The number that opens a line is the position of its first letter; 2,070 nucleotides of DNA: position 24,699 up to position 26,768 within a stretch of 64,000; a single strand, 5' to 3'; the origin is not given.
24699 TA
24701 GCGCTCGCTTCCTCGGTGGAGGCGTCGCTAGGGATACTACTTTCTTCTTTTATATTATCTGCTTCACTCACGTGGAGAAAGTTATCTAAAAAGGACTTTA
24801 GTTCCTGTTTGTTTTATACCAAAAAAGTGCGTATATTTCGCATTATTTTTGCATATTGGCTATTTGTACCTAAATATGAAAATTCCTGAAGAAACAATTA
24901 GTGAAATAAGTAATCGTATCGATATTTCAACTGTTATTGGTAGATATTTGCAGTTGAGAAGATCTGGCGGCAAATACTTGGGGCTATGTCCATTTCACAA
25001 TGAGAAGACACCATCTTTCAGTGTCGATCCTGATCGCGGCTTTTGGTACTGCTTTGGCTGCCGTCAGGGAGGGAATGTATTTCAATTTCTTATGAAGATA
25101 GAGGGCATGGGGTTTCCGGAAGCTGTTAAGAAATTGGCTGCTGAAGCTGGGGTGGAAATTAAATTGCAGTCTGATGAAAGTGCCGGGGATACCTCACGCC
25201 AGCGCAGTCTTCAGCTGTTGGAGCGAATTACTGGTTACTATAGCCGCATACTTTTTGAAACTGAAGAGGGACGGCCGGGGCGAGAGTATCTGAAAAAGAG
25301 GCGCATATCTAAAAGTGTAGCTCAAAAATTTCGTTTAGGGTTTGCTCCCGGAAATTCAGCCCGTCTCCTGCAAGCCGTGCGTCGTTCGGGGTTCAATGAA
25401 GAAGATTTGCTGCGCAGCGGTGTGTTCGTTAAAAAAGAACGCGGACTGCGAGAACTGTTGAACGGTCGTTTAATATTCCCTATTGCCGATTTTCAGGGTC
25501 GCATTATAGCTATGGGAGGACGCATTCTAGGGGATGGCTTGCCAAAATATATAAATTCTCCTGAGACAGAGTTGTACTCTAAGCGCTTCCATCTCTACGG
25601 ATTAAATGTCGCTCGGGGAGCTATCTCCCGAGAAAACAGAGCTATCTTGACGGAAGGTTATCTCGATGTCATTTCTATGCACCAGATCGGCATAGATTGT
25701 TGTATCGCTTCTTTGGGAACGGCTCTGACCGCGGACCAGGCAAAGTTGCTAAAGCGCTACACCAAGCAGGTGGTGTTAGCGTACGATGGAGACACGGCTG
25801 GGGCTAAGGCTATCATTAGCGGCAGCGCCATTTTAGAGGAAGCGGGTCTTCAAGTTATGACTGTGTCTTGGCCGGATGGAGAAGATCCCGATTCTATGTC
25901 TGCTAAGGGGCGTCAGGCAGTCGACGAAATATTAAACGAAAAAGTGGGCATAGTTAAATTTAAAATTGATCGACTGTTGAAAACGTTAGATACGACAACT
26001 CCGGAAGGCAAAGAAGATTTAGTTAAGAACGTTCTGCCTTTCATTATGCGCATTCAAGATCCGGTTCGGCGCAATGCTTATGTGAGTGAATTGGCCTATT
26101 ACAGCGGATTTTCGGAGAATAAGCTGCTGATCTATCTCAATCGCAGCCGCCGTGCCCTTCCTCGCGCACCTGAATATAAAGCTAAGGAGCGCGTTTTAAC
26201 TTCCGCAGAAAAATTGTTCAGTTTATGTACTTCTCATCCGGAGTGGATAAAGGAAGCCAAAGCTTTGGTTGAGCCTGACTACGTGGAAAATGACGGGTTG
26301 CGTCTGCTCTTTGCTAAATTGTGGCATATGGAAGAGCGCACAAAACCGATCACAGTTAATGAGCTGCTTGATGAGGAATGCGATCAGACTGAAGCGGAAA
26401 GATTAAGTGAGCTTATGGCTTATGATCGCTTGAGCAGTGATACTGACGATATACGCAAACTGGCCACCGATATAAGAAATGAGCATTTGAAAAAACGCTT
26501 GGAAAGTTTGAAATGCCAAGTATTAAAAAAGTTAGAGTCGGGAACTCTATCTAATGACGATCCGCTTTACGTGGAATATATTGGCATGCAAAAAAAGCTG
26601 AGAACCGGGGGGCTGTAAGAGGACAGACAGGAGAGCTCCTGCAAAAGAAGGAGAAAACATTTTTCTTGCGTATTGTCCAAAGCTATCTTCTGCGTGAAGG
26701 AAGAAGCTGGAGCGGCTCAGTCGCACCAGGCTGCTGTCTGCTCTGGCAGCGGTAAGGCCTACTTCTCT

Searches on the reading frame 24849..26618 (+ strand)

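Call 24: search_protein_families(library=pfam, proteins=[window:24849-26618:+], max_evalue=0.001)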
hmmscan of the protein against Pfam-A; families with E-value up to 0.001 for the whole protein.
window:24849-26618:+ (589 aa): 7 families
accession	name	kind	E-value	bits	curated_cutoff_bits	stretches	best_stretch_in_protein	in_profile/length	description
PF01807.25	Zn_ribbon_DnaG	-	3.6e-36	123.3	24.9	1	13-107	2-96/98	CHC2 zinc finger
PF08275.17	DNAG_N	-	3.6e-33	114.8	26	1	135-255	5-127/128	DNA primase catalytic core, N-terminal domain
PF13155.12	Toprim_2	-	3.9e-25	88.5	22.1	1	266-349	1-86/88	Toprim-like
PF13662.12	Toprim_4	-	3.2e-16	59.8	25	1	264-336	2-81/85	Toprim domain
PF10410.14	DnaB_bind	-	1.5e-12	48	20.6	1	370-423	2-55/56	DnaB-helicase binding domain of primase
PF01751.28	Toprim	-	2e-10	41.2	23.1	1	265-321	2-72/96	Toprim domain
PF13362.12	Toprim_3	-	1.3e-06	29.2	27.2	1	265-351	2-89/95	Toprim domain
